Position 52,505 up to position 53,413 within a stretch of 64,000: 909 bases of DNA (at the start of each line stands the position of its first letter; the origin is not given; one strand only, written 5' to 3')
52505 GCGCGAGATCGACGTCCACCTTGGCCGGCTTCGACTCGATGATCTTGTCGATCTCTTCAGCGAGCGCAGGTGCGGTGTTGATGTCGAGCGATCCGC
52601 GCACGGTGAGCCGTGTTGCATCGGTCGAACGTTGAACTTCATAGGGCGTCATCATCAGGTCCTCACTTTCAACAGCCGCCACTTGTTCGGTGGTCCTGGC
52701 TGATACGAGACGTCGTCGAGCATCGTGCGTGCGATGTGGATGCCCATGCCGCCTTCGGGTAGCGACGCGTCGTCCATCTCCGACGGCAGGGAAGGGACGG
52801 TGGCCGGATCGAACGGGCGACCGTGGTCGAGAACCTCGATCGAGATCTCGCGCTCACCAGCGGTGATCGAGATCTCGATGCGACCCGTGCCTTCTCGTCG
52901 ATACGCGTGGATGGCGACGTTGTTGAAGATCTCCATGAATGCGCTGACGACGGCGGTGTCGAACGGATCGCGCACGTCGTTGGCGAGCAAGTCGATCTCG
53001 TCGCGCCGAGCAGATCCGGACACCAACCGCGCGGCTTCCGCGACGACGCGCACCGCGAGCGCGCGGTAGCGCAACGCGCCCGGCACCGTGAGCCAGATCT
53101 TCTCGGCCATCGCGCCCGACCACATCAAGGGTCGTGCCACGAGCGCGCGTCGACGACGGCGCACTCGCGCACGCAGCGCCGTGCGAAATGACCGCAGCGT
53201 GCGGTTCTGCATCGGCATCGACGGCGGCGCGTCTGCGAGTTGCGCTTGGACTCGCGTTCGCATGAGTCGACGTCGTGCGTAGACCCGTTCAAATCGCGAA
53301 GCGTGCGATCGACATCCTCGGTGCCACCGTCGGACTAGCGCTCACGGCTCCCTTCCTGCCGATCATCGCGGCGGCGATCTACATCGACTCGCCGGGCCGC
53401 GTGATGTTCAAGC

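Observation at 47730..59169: Polysaccharide biosynthesis locus carries its own partner-switching module (STAS / RsbW-like kinase / HAMP-PP2C sensor phosphatase)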

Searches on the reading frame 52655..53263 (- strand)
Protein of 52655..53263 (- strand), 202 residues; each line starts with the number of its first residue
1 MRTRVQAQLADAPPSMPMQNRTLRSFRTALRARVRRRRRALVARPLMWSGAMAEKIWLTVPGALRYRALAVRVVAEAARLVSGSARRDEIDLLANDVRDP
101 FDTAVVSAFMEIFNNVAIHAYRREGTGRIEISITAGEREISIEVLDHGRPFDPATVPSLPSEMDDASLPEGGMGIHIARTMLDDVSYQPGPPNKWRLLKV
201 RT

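Call 4: search_protein_families(library=pfam, proteins=[window:52655-53263:-], max_evalue=0.01)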
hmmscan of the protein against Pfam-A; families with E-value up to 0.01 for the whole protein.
window:52655-53263:- (202 aa): 2 families
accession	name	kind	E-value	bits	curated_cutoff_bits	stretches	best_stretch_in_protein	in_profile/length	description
PF13581.12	HATPase_c_2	-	1.7e-19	70.5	27.4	1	91-191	30-118/127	Histidine kinase-like ATPase domain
PF02518.31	HATPase_c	-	4.1e-05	24.4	26.4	1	108-183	9-85/111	Histidine kinase-, DNA gyrase B-, and HSP90-like ATPase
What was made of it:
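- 52655..53125 (-): RsbW-like serine kinase (151-156 aa), the first gene of the six-gene operon. HATPase_c_2 2e-19 (call 4).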

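Call 5: search_protein_families(library=ncbifam, proteins=[window:52655-53263:-], max_evalue=0.01)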
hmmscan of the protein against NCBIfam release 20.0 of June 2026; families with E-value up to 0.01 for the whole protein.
window:52655-53263:- (202 aa): 4 families
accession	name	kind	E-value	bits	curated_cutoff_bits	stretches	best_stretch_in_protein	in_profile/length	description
NF003144.0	PRK04069.1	equivalog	3.1e-09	36.4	145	1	108-187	46-129/161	anti-sigma B factor RsbW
TIGR01924.1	rsbW_low_gc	equivalog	5.5e-07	29.1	155.05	1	108-187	46-129/159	anti-sigma B factor RsbW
TIGR01925.2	spIIAB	equivalog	9.2e-07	28.8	135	1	108-186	41-119/137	anti-sigma F factor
NF041045.1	RsbA_anti_sig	subfamily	0.0012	18.1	210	1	123-188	228-289/303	anti-sigma factor RsbA family regulatory protein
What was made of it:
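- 52655..53125 (-): Weak RsbW and SpoIIAB NCBIfam hits (call 5).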

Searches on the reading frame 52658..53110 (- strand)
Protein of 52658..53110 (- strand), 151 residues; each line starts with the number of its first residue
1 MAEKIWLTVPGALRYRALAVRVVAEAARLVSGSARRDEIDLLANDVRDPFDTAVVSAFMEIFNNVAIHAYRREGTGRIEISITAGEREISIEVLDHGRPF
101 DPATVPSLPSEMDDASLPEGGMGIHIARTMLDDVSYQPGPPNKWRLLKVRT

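Call 10: find_homologous_proteins(query=window:52658-53110:-)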
Query seq(151 aa) (151 aa): 845 proteins with E <= 0.001 among 979 candidates; the best 120 are listed.
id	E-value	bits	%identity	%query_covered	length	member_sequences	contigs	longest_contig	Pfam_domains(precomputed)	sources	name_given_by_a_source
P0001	3.2e-93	327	100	100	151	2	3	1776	PF13581.13,PF02518.32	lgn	-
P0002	2.4e-90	318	97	100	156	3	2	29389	PF13581.13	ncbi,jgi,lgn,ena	-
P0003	4.1e-87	307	93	100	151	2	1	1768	PF13581.13,PF02518.32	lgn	-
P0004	7.9e-87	306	93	100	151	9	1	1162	PF13581.13,PF02518.32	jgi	jgi:signal transduction histidine kinase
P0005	2.6e-85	302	92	100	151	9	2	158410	PF13581.13,PF02518.32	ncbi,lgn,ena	-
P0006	5.7e-84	297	91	100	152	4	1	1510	PF13581.13,PF02518.32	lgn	-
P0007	9.6e-81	287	88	100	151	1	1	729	PF13581.13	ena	-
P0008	5.9e-75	268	83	100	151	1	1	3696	PF13581.13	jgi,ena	-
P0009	1.8e-71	257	82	98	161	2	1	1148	PF13581.13,PF02518.32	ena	-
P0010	5.8e-70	252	78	98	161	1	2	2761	PF13581.13,PF02518.32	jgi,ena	-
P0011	1.5e-69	250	78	98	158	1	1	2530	PF13581.13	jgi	jgi:anti-sigma regulatory factor (Ser/Thr protein kinase)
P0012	8.3e-68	245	77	97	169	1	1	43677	PF13581.13,PF02518.32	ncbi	ncbi:hypothetical protein BH11MYX2_BH11MYX2_01080 [soil metagenome]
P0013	4.0e-67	243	77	97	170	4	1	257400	PF13581.13,PF02518.32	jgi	jgi:anti-sigma regulatory factor (Ser/Thr protein kinase)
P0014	1.6e-65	237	74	97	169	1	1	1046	PF13581.13,PF02518.32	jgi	jgi:anti-sigma regulatory factor (Ser/Thr protein kinase)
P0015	2.3e-65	237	75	98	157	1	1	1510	PF13581.13,PF02518.32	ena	-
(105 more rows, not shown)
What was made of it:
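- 52655..53125 (-): 845 homologues found; all of the best 120 are at least 69% identical (call 10).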

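Call 13: find_related_loci(query=A1, collection=genome_contigs, flank=10000)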
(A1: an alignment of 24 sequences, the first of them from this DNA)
Query A1 (151 aa) in genome_contigs; peptide patterns used: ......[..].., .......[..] (x = any residue, [..] = any of these).
158 stretches matched a pattern; 109 encode a relative of the query (tblastn E <= 1e-3); the best 80 are kept; 80 distinct loci.
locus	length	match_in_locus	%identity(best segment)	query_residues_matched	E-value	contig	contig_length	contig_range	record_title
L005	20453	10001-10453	92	1-151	3e-90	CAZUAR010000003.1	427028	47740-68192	MAG TPA_asm: uncultured Kofleriaceae bacterium isolate binchicken_co242_106 genome assembly, contig: NODE_51_length_4270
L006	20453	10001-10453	92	1-151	5e-80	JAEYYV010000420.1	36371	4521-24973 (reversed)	MAG: Proteobacteria bacterium isolate OH_CBlB_67 k127_3181455, whole genome shotgun sequence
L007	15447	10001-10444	74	1-148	1e-70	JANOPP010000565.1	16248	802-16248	MAG: Myxococcales bacterium isolate VAR_4_metabat_47_sub VAR_4_k141_2942870, whole genome shotgun sequence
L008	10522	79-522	74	1-148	4e-68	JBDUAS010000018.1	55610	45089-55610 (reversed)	MAG: Deltaproteobacteria bacterium isolate cluster4_bin.197 NODE_475_length_55610_cov_14.960274, whole genome shotgun se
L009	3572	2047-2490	71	1-148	4e-68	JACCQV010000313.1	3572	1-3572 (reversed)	MAG: Deltaproteobacteria bacterium isolate MGR_bin5 SD2897-2912_k127_3826776, whole genome shotgun sequence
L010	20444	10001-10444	73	1-148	6e-68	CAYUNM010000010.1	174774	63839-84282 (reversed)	MAG TPA_asm: uncultured Kofleriaceae bacterium isolate SRP263991_co5_613 genome assembly, contig: NODE_139_length_174774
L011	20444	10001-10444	73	1-148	1e-67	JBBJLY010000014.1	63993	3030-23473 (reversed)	MAG: Kofleriaceae bacterium isolate RUP_SRG_46 NODE_344_length_63993_cov_6.136194, whole genome shotgun sequence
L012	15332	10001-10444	72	1-148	1e-67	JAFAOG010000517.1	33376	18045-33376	MAG: Deltaproteobacteria bacterium isolate CP_BM_ER_6 BM_ER_k147_10379256, whole genome shotgun sequence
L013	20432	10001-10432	73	5-148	8e-67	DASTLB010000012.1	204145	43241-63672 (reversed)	MAG TPA_asm: Kofleriaceae bacterium isolate SMAG_U2472 k141_707398, whole genome shotgun sequence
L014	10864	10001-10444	72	1-148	2e-66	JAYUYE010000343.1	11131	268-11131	MAG: Myxococcales bacterium isolate GL137_UP_concoct_56 GL137_UP_concoct_56_342, whole genome shotgun sequence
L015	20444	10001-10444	72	2-149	1e-66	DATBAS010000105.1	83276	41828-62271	MAG TPA_asm: Kofleriaceae bacterium isolate SMAG_U5738 k141_38798, whole genome shotgun sequence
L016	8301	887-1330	72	1-148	7e-66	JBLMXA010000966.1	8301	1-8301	MAG: Acidobacteriota bacterium isolate MAG268 PRJNA957066_bin48_renamed_965, whole genome shotgun sequence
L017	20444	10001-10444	72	1-148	8e-66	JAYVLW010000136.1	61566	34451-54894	MAG: Myxococcales bacterium isolate GL56_Down_metabat_34 GL56_Down_metabat_34_135, whole genome shotgun sequence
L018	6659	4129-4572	71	1-148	2e-65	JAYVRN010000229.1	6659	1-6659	MAG: Myxococcales bacterium isolate GL73_DN_concoct_207_sub GL73_DN_concoct_207_sub_228, whole genome shotgun sequence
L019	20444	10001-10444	72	1-148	2e-65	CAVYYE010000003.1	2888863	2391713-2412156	MAG: uncultured delta proteobacterium isolate MFD05684.bin.1.427 genome assembly, contig: contig_25830, whole genome sho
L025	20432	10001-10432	72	5-148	6e-65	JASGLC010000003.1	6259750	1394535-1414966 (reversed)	MAG: Kofleriaceae bacterium isolate 5N094 JMF-2111-06-0005.ont.bin.94_2, whole genome shotgun sequence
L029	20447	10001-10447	68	1-149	2e-64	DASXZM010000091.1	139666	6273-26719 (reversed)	MAG TPA_asm: Kofleriaceae bacterium isolate SMAG_U4851 k141_1427891, whole genome shotgun sequence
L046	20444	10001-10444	68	1-148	3e-62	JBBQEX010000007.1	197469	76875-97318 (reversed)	MAG: Haliangiales bacterium isolate Co_metawrap_1071 Cmw_1071_k141_16226980_length_197469_cov_12.9998, whole genome shot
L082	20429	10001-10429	57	4-151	4e-44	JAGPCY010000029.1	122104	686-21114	MAG: Kofleriaceae bacterium isolate Gw_SlAct_bin_340 Gw_SlAct_188_length_122104_cov_36.407806, whole genome shotgun sequ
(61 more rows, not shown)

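Call 55: search_solved_structures(query=A1, max_evalue=0.01)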
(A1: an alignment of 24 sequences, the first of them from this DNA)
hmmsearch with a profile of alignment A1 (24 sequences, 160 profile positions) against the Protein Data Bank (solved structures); distinct sequences matched with E-value up to 0.01: 6.
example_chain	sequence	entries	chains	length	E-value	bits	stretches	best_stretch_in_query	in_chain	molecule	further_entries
6m36_A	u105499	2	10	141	3.3e-08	36.4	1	57-138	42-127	Serine-protein kinase RsbW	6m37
1til_A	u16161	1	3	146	8e-05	25.4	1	56-137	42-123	Anti-sigma F factor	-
1l0o_A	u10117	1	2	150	9.4e-05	25.2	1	57-137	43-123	Anti-sigma F factor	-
1tid_A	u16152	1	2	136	9.8e-05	25.1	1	57-137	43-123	Anti-sigma F factor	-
1th8_A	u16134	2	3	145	0.00011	25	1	56-137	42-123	Anti-sigma F factor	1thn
9qih_A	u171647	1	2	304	0.0089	18.8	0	80-151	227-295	SenB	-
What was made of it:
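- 52655..53125 (-): Profile best PDB match is RsbW 6M36 at 3e-8 (call 55).
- On Partner-switching system (RsbV/RsbW/RsbU type): Best PDB match is RsbW (call 55).
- Checked: The best PDB match is RsbW 6M36 (call 55).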

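Call 57: search_protein_families(library=pfam, proteins=[L011:6011-6892:+, L011:6944-7807:+, L011:7808-8725:-, L029:5273-6226:+, L029:6305-7273:+, L029:8294-9172:-, L046:11958-13049:-, L046:13196-13984:+, L025:11895-12869:-, L082:12648-13622:+], max_evalue=0.001)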
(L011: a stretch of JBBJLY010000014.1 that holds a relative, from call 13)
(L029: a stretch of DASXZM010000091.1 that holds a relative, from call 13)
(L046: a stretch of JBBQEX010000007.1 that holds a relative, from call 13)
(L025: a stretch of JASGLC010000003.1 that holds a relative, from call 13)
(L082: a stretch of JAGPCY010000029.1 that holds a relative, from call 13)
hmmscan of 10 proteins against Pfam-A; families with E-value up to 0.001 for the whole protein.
L011:6011-6892:+ (293 aa): 1 family
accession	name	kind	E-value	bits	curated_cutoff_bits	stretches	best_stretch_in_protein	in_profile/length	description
PF03372.29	Exo_endo_phos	-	1.9e-27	96.8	24.5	1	23-267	1-225/225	Endonuclease/Exonuclease/phosphatase family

L011:6944-7807:+ (287 aa): 2 families
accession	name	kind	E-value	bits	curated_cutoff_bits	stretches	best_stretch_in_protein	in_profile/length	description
PF13509.12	S1_2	-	1.5e-19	70.3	21.8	1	9-74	1-60/61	S1 domain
PF17783.7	CvfB_WH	-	1.1e-15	57.6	22.9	1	237-281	11-55/58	CvfB-like winged helix domain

L011:7808-8725:- (305 aa): 3 families
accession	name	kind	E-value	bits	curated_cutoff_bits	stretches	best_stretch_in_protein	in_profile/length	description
PF00691.25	OmpA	-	6.8e-24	84.5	27.2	1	198-294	1-98/98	OmpA family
PF14346.11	DUF4398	-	5.9e-10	39.9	27.9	1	24-98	2-75/78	Domain of unknown function (DUF4398)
PF01920.25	Prefoldin_2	-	0.00023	21.5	27.6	0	158-226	17-83/106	Prefoldin subunit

L029:5273-6226:+ (317 aa): 2 families
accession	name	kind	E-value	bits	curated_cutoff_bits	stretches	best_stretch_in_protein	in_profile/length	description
PF08668.18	HDOD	-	4.6e-29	101.7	22.9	1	143-317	1-183/196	HDOD domain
PF00072.30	Response_reg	-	1.1e-17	64.6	30.2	1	11-121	1-110/111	Response regulator receiver domain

L029:6305-7273:+ (322 aa): 1 family
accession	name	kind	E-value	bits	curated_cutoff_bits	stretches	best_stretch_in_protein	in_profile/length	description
PF14257.11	DUF4349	-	1.9e-52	178.1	27.7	1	63-286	1-211/213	Domain of unknown function (DUF4349)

L029:8294-9172:- (292 aa): 1 family
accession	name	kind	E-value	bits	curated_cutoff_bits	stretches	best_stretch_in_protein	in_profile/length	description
PF00892.27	EamA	-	4.2e-25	89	28.2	2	13-143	6-134/135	EamA-like transporter family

L046:11958-13049:- (363 aa): 2 families
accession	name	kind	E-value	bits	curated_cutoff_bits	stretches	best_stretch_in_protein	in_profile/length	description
PF10503.15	Esterase_PHB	-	2.9e-29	102.3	23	1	43-245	11-207/219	Esterase PHB depolymerase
PF00326.27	Peptidase_S9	-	3.2e-08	33.8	22.6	1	111-232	45-169/213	Prolyl oligopeptidase family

L046:13196-13984:+ (262 aa): 0 families

L025:11895-12869:- (324 aa): 0 families

L082:12648-13622:+ (324 aa): 0 families
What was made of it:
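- Unrelated housekeeping genes are inserted between the modules in some species (call 57).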
